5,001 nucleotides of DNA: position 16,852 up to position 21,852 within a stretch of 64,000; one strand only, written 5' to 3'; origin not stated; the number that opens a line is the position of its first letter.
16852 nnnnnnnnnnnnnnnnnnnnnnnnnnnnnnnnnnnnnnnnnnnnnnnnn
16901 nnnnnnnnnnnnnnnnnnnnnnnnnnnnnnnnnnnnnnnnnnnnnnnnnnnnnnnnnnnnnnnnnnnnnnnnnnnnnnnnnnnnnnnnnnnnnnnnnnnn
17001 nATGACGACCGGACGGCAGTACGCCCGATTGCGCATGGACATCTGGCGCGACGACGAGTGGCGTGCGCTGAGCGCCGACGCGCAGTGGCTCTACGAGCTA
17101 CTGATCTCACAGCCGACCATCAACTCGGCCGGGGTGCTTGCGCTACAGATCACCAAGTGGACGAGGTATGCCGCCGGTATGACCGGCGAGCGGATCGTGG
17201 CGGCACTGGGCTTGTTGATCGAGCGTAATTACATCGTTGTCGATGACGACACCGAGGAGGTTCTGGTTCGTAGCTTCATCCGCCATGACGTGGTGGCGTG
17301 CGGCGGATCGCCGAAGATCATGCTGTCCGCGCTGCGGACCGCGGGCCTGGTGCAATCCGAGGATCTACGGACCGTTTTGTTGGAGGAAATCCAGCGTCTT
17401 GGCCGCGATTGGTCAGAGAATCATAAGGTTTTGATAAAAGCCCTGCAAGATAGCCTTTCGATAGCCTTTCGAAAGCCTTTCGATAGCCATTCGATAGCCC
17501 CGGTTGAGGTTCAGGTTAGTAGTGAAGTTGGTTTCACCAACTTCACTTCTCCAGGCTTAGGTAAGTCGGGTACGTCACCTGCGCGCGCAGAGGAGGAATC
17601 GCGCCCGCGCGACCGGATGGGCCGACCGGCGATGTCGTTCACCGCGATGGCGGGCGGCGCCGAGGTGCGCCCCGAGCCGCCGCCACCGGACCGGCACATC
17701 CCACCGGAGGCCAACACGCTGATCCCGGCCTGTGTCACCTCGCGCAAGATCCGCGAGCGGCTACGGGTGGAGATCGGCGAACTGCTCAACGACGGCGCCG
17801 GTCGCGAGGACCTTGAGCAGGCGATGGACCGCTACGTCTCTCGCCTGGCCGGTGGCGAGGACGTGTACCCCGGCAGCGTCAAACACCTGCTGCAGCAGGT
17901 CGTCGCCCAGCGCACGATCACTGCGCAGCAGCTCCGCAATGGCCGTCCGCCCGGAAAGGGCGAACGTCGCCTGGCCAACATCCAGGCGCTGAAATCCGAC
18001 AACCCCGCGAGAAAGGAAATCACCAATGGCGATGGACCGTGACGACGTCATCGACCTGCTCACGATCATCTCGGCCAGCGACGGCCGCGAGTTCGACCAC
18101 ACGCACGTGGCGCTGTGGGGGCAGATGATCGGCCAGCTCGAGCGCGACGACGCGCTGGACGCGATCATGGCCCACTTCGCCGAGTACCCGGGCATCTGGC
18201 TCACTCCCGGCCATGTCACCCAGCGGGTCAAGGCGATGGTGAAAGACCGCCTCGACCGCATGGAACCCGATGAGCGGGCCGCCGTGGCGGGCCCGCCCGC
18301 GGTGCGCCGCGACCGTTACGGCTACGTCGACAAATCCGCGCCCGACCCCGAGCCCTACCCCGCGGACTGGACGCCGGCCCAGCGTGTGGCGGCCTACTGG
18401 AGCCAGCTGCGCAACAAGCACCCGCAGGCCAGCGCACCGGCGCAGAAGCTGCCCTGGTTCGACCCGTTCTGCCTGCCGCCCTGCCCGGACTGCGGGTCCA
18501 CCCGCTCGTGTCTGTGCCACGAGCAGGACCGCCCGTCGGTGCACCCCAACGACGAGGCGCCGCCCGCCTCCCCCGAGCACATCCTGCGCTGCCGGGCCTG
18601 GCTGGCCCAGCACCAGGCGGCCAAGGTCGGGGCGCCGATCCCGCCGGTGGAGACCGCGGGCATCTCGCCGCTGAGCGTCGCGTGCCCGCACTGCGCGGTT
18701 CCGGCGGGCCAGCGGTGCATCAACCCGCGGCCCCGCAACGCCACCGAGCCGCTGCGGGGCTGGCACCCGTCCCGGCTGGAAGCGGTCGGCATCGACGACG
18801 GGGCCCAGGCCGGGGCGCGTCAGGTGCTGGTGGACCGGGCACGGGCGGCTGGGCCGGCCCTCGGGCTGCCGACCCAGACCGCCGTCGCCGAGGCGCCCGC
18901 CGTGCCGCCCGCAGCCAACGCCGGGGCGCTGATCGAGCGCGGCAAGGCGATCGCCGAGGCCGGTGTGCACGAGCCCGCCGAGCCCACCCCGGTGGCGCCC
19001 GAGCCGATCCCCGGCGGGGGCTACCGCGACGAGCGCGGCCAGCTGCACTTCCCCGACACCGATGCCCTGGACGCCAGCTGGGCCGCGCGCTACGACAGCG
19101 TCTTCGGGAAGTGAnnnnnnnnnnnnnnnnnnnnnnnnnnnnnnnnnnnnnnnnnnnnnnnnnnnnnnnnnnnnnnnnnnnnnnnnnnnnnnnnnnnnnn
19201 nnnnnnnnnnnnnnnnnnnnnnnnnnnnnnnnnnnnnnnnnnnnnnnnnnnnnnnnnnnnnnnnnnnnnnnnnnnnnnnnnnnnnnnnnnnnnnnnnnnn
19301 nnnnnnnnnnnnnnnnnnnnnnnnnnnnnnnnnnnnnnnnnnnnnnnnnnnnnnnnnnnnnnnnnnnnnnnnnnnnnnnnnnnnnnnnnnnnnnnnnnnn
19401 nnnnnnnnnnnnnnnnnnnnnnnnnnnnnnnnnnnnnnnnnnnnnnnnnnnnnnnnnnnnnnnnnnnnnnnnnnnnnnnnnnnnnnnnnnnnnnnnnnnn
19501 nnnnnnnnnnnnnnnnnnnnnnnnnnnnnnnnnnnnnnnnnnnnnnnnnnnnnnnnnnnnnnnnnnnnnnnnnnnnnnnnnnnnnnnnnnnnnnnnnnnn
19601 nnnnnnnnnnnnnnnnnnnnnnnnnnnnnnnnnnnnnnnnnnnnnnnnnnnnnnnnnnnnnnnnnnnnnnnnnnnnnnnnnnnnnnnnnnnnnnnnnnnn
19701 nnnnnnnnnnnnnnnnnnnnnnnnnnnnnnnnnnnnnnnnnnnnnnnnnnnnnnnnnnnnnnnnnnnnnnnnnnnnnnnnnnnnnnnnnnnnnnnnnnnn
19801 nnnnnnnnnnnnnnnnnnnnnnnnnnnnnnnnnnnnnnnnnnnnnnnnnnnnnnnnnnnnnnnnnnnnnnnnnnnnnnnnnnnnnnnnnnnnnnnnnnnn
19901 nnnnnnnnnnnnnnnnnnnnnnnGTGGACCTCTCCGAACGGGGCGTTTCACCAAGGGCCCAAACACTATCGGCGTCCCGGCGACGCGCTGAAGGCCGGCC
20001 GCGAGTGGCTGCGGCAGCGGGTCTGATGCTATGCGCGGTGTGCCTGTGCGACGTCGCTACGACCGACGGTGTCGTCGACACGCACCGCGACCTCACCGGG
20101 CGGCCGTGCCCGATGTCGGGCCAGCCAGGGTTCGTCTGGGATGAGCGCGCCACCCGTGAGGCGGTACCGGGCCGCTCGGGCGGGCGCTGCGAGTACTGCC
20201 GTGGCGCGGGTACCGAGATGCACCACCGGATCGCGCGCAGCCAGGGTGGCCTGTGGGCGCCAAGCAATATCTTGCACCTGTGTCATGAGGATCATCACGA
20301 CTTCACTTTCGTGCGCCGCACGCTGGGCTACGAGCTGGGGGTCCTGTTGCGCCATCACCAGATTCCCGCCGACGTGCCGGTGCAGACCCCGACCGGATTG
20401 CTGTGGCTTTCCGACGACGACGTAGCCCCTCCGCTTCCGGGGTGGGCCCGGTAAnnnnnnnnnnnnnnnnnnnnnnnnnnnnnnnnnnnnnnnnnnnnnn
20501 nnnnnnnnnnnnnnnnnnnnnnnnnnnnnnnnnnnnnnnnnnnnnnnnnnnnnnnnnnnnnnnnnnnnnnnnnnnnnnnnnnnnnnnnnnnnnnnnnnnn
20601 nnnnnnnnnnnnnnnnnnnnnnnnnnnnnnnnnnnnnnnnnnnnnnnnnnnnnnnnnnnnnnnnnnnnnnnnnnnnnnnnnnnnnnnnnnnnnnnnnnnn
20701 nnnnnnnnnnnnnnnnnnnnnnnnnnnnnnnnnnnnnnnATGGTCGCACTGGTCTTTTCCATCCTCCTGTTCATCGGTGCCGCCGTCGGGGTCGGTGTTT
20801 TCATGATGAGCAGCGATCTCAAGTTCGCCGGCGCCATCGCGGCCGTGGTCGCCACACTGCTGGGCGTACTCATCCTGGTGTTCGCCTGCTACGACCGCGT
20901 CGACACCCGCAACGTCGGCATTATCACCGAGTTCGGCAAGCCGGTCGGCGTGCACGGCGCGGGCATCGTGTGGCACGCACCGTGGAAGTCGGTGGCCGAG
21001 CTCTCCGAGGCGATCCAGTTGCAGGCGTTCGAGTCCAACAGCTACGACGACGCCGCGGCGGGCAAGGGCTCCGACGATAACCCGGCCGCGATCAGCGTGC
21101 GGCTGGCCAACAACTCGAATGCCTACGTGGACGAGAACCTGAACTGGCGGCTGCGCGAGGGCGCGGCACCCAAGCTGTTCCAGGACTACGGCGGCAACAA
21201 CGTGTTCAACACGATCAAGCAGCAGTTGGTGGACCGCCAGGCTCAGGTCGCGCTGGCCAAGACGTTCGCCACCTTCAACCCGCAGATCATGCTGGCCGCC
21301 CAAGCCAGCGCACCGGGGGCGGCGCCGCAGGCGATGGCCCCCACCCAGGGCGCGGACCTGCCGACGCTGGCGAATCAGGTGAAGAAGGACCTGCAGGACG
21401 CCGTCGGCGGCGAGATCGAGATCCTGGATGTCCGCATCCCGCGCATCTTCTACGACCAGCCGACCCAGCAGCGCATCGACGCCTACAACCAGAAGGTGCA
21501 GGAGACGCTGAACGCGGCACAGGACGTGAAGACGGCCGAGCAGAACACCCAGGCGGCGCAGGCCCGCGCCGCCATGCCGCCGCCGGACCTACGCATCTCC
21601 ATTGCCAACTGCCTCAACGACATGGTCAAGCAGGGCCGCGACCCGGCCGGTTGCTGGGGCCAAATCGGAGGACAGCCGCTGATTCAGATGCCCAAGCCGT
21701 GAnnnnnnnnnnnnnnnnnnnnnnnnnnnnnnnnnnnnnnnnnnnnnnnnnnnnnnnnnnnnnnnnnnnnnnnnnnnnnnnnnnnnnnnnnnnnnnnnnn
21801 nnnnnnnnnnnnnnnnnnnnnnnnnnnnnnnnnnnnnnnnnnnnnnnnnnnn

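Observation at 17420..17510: Iteron-like 11-bp tandem repeats plus an AT-rich patch inside a replication-initiator-like gene: candidate origin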

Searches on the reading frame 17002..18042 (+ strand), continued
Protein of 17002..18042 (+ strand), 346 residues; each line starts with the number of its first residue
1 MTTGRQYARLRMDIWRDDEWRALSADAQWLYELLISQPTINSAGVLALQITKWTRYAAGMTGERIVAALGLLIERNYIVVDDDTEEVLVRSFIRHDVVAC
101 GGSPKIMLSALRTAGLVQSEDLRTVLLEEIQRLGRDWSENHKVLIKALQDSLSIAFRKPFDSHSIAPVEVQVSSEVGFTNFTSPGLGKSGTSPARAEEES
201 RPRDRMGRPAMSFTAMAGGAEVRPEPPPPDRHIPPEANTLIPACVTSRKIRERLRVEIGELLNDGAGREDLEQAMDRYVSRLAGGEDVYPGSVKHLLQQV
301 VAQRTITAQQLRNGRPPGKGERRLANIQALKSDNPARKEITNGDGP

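Call 81: find_encoding_contigs(protein=P0001, flank=1000, max_places=2)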
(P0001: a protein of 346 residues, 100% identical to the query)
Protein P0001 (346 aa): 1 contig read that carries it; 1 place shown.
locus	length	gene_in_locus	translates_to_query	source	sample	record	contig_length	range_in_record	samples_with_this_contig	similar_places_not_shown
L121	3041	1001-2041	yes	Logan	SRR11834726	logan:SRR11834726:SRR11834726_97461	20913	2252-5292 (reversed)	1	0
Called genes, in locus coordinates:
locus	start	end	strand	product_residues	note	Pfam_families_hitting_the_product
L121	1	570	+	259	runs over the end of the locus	-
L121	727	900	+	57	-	-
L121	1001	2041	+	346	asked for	-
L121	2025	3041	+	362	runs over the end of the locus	PF24623:Phage_zn_bind_8 (weak)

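Call 85: search_protein_families(library=phrogs, proteins=[P0006, P0012], max_evalue=0.001)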
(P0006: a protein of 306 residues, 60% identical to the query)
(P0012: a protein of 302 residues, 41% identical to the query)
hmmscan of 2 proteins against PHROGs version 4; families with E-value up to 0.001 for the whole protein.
P0006 (306 aa): 5 families
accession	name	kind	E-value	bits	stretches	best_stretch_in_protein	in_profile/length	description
phrog_1882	-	unknown function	7.8e-20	72.8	1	1-294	1-236/259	-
phrog_2447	-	DNA, RNA and nucleotide metabolism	5.3e-15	57.2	1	5-155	7-161/295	replication initiation protein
phrog_17997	-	unknown function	1.4e-08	35.9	1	3-118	12-129/130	-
phrog_3926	-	DNA, RNA and nucleotide metabolism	3.1e-08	34.7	1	9-128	12-133/312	replication initiation protein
phrog_22834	-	unknown function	0.00043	20.7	1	13-117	17-123/310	-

P0012 (302 aa): 8 families
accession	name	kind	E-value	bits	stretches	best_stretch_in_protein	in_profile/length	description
phrog_2149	-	DNA, RNA and nucleotide metabolism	1.4e-37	131.1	1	2-273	1-268/289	replication initiation protein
phrog_1408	-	DNA, RNA and nucleotide metabolism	1.8e-23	84.5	1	1-129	1-131/302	replication initiation protein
phrog_5718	-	DNA, RNA and nucleotide metabolism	1.8e-21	77.6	1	1-111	1-115/394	HNH endonuclease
phrog_16167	-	DNA, RNA and nucleotide metabolism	1.7e-19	71.7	1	1-174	1-175/315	replication initiation protein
phrog_1882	-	unknown function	5.9e-10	40.4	1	155-288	111-233/259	-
phrog_12556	-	DNA, RNA and nucleotide metabolism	6.9e-09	36.7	1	1-100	1-98/347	replication initiation protein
phrog_17247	-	unknown function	5.9e-06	26.8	1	1-113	1-112/295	-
phrog_8064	-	DNA, RNA and nucleotide metabolism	0.0002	21.3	1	167-258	313-399/446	replication initiation protein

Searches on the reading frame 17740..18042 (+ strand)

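Call 66: search_protein_families(library=pfam, proteins=[window:17740-18042:+], max_evalue=0.5)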
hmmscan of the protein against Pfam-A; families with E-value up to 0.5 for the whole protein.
window:17740-18042:+ (100 aa): 2 families
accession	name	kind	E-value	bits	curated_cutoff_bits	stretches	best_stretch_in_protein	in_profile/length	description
PF11505.13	DUF3216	-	0.039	14.6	25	0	47-71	63-87/91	Protein of unknown function (DUF3216)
PF17127.10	DUF5106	-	0.28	12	28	1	22-60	56-95/151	Domain of unknown function (DUF5106)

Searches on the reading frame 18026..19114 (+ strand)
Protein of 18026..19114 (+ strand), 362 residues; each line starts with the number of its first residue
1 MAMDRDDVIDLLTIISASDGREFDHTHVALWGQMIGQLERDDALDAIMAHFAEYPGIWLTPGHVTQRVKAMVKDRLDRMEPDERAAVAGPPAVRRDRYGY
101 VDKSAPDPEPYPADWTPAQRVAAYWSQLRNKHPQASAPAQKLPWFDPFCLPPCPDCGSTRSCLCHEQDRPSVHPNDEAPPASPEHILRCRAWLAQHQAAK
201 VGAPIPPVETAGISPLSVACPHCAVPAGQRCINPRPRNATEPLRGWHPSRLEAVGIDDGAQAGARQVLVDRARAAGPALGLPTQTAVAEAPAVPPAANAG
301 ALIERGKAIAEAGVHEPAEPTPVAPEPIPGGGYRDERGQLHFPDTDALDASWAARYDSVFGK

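Call 6: search_protein_families(library=pfam, proteins=[window:18026-19114:+], max_evalue=0.1)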
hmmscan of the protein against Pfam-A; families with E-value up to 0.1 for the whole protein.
window:18026-19114:+ (362 aa): 1 family
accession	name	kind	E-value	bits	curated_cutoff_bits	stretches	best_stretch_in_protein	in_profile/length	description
PF24623.2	Phage_zn_bind_8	-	1.5e-08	34.7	24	1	214-263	8-50/57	Putative DNA-binding phage zinc finger domain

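Call 7: search_protein_families(library=phrogs, proteins=[window:18026-19114:+], max_evalue=0.01)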
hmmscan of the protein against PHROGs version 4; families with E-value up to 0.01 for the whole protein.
window:18026-19114:+ (362 aa): 3 families
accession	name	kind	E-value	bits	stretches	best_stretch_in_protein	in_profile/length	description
phrog_8924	-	unknown function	3.1e-13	51.4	1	3-256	1-213/223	-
phrog_37378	-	unknown function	3.1e-08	34.8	1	3-71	1-70/114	-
phrog_6055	-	unknown function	0.00011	23.5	1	22-97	25-101/180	-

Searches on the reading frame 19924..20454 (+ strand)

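Call 66: search_protein_families(library=pfam, proteins=[window:19924-20454:+], max_evalue=0.5)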
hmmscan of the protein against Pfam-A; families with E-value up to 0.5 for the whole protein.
window:19924-20454:+ (176 aa): 2 families
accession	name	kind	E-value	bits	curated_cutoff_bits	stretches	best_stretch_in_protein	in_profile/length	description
PF01844.29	HNH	-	0.0069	17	21.4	1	89-124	1-41/47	HNH endonuclease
PF22174.2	NMB1110-like_C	-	0.2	12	27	0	101-125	16-38/69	Tail protein, C-terminal domain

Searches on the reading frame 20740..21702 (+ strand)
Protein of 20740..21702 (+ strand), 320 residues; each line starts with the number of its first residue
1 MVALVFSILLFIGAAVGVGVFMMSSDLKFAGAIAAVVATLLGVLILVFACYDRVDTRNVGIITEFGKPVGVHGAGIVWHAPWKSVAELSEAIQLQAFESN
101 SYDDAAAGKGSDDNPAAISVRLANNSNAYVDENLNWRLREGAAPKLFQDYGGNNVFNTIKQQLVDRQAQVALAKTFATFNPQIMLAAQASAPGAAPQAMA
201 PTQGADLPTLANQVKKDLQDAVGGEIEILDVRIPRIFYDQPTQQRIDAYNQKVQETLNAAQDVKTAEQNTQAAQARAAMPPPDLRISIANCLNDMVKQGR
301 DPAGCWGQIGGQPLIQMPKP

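Call 33: search_protein_families(library=pfam, proteins=[window:20740-21702:+], max_evalue=0.001)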
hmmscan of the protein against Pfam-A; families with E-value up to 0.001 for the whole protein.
window:20740-21702:+ (320 aa): 1 family
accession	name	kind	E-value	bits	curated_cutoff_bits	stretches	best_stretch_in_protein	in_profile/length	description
PF01145.31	Band_7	-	2.4e-14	54.2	23.6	1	54-268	3-174/176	SPFH domain / Band 7 family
